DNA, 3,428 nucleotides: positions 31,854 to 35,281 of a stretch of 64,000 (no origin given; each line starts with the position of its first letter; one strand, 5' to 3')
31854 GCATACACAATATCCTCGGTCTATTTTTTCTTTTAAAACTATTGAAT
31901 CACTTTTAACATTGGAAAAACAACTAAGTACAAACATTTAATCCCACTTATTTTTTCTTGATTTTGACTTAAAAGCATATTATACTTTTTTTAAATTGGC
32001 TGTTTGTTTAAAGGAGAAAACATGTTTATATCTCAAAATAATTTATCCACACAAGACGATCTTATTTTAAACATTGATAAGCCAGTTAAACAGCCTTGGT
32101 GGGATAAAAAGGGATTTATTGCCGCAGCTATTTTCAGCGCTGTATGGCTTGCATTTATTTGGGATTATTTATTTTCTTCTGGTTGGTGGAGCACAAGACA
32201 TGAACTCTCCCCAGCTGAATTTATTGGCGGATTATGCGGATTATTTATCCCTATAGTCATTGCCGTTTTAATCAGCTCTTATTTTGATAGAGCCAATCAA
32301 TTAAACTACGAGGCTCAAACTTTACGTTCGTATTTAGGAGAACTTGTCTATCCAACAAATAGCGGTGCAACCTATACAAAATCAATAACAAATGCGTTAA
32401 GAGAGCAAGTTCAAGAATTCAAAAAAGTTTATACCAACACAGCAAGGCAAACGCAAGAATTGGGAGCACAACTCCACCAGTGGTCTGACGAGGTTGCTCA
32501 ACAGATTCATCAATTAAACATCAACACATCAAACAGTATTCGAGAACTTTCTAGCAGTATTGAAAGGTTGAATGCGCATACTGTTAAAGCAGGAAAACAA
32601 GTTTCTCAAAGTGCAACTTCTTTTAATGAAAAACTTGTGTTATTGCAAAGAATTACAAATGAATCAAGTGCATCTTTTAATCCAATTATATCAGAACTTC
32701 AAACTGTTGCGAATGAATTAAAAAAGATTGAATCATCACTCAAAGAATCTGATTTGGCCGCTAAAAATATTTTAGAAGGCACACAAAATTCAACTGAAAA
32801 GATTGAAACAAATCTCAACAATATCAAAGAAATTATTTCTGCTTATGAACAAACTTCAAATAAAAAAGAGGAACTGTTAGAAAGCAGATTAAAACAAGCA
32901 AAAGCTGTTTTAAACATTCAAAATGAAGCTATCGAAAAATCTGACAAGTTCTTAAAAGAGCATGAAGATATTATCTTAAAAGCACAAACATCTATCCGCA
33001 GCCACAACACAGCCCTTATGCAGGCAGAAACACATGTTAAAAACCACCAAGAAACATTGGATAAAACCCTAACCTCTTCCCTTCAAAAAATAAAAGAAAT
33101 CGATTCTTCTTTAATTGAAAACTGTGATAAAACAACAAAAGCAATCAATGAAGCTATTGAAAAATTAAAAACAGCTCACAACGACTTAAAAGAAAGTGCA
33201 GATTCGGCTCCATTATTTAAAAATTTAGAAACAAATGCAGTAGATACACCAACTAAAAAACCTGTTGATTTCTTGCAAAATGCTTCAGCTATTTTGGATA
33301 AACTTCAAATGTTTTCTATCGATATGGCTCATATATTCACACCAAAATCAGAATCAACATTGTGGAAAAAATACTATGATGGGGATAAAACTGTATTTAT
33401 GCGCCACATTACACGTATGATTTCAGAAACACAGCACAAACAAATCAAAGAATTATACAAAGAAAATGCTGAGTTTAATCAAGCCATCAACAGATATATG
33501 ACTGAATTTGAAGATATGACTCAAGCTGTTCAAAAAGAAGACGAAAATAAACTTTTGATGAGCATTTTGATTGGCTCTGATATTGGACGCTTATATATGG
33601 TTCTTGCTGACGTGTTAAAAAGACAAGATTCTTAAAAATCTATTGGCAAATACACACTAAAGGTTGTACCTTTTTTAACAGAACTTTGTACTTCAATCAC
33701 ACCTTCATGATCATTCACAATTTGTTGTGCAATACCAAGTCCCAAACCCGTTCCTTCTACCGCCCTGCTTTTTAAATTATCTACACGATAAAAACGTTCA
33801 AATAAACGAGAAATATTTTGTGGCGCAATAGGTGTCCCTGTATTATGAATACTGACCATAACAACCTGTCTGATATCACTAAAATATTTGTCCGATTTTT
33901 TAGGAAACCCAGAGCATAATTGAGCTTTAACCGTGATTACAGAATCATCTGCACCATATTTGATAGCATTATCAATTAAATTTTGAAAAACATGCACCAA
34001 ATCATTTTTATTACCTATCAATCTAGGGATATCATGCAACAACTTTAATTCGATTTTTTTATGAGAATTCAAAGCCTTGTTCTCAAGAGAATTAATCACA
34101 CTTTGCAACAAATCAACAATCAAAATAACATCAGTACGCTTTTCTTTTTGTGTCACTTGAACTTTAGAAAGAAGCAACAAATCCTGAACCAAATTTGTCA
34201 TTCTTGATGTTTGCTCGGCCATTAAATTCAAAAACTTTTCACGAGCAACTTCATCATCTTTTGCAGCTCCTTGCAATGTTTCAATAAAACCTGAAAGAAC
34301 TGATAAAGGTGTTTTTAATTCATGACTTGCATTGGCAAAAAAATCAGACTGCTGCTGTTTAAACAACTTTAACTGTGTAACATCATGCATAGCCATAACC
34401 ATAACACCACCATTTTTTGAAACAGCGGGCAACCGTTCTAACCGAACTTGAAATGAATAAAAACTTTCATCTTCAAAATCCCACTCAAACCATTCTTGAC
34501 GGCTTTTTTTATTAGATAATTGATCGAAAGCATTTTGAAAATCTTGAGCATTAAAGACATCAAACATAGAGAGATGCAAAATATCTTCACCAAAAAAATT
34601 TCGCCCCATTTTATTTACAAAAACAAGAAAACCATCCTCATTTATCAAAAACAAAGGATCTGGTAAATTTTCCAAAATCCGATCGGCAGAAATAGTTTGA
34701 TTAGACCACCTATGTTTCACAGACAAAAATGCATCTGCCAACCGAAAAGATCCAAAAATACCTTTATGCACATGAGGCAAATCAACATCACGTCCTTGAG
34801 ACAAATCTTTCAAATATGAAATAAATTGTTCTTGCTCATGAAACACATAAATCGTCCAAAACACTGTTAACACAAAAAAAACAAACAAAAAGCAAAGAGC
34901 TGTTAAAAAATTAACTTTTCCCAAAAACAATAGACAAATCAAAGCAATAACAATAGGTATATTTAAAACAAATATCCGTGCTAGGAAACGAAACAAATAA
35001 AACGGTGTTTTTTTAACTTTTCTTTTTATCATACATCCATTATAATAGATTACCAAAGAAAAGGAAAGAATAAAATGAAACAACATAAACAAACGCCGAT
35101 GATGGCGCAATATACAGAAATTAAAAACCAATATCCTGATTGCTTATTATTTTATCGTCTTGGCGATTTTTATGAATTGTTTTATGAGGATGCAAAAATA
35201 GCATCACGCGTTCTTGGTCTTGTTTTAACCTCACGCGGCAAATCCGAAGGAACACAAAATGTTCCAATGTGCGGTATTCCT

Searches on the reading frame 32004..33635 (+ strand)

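Call 11: search_protein_families(library=ncbifam, proteins=[window:32004-33635:+], max_evalue=0.01)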
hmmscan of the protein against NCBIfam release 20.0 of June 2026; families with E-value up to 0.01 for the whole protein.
window:32004-33635:+ (543 aa): 3 families
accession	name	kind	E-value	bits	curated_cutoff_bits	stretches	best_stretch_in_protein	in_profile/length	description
TIGR02168.1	SMC_prok_B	equivalog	0.00046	18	567.35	1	128-388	726-986/1181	chromosome segregation protein SMC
TIGR01837.1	PHA_granule_1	subfamily_domain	0.0023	18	94.7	1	123-192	37-111/118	poly(hydroxyalkanoate) granule-associated protein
TIGR00996.1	Mtu_fam_mce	paralog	0.0023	17.2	140.5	1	125-246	155-278/291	MCE family protein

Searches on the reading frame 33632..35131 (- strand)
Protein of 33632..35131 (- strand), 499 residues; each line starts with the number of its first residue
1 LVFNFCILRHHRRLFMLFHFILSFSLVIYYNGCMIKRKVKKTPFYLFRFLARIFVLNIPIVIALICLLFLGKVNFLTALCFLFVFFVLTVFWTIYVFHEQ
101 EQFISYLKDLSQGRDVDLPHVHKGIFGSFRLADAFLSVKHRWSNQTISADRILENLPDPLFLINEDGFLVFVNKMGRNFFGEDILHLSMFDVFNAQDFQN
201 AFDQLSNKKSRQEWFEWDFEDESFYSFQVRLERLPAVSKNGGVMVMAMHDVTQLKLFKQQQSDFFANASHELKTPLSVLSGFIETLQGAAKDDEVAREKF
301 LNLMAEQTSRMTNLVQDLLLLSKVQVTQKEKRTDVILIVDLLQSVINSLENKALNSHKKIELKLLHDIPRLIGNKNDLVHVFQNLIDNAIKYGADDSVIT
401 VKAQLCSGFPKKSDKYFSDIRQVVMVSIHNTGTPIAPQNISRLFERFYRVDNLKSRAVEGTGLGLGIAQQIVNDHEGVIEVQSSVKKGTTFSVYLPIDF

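Call 11: search_protein_families(library=ncbifam, proteins=[window:33632-35131:-], max_evalue=0.01)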
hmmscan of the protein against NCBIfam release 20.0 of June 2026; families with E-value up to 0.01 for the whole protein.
window:33632-35131:- (499 aa): 80 families (the best 25 are shown)
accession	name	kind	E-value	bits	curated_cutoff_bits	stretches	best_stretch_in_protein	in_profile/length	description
NF046044.1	PnpS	equivalog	5e-77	259.5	400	1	131-496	39-390/390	two-component system histidine kinase PnpS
TIGR02966.1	phoR_proteo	equivalog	1.2e-74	251.3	334.2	1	149-494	8-332/333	phosphate regulon sensor histidine kinase PhoR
NF033092.0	HK_WalK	equivalog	3.2e-59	201.1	725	1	150-497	261-594/594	cell wall metabolism sensor histidine kinase WalK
NF008235.0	PRK11006.1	equivalog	3.4e-49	167.9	390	1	154-496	105-422/431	phosphate regulon sensor histidine kinase PhoR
NF041735.1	hist_kin_RppB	equivalog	5.6e-49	167.1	400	1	259-496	214-438/438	two-component system sensor histidine kinase RppB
NF045911.1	TCSHisKinNblS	equivalog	2.7e-45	154.8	1000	1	150-495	269-618/621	two-component system sensor histidine kinase NblS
NF033093.1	HK_VicK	exception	1.5e-41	142.5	680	1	147-498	94-436/448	cell wall metabolism sensor histidine kinase VicK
NF053855.1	HisKinPhoRBctds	equivalog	2.2e-40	138.7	500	1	246-492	346-578/583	two-component system sensor histidine kinase PhoR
NF047874.1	MASE3_PAS_HK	subfamily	2.5e-37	129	560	1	24-497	154-625/655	MASE3 domain-containing sensor histidine kinase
NF008468.0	PRK11360.1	equivalog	1.4e-36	126.1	646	1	134-498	255-609/616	two-component system sensor histidine kinase AtoS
NF033091.0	HK_VanS_ACDEFG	equivalog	1.8e-36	125.8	400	1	253-496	66-293/293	vancomycin resistance histidine kinase VanS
NF012163.2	BaeS_SmeS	equivalog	4.6e-34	118.1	500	1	256-494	235-455/457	sensor histidine kinase efflux regulator BaeS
TIGR01386.1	cztS_silS_copS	subfamily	5.1e-34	118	292.55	1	259-496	239-457/457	heavy metal sensor histidine kinase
NF007345.0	PRK09835.1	subfamily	2e-33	115.7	423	1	259-496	260-479/482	Cu(+)/Ag(+) sensor histidine kinase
NF008312.0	PRK11100.1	equivalog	4.1e-33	114.9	356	1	263-497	258-474/477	two-component system sensor histidine kinase CreC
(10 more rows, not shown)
